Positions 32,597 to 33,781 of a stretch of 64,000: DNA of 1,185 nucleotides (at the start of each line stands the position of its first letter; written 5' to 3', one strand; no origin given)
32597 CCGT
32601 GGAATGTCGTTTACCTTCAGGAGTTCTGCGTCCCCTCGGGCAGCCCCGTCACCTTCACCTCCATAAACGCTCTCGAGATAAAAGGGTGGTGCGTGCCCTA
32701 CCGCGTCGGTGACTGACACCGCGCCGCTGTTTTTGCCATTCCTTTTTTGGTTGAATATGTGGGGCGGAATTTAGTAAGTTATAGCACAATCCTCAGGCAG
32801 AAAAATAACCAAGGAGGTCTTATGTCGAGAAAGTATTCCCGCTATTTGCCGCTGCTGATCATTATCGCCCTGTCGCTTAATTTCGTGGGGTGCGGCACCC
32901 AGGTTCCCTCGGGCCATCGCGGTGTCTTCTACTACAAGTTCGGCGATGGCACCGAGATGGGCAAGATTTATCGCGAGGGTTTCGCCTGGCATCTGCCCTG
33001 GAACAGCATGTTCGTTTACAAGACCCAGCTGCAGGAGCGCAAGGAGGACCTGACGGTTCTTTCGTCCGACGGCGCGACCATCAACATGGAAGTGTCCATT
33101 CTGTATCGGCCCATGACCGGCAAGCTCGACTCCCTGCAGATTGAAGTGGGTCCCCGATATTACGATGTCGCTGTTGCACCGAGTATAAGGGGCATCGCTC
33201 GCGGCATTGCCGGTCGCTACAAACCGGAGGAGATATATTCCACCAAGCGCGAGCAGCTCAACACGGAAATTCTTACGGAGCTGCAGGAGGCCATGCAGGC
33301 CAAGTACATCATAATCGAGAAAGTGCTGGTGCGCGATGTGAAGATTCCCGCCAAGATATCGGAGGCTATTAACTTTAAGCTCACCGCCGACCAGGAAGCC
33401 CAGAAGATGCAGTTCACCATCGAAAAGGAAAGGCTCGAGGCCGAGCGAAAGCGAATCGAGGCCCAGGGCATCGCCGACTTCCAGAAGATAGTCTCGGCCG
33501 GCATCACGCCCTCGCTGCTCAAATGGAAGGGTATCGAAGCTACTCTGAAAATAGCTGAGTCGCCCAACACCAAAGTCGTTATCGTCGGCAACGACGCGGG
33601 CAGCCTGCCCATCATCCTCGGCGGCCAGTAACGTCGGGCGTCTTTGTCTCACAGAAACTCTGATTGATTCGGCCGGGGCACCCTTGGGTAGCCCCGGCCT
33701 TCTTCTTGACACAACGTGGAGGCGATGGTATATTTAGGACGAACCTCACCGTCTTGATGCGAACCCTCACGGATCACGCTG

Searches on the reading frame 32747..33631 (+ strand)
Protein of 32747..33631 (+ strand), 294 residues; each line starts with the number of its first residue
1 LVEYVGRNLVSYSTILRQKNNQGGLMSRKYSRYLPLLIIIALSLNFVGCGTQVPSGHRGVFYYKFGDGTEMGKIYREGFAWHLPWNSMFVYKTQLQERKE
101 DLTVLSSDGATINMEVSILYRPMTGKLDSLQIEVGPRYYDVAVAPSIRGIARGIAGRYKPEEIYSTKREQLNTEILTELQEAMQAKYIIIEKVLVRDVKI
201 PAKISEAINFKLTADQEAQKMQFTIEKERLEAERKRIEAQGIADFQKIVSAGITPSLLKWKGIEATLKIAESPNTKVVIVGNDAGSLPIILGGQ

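Call 15: search_protein_families(library=pfam, proteins=[window:32747-33631:+], max_evalue=0.001)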
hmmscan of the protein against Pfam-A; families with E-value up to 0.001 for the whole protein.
window:32747-33631:+ (294 aa): 1 family
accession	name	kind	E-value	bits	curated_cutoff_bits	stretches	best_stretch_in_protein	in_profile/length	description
PF01145.31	Band_7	-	2.8e-31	109.4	23.6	1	52-229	2-173/176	SPFH domain / Band 7 family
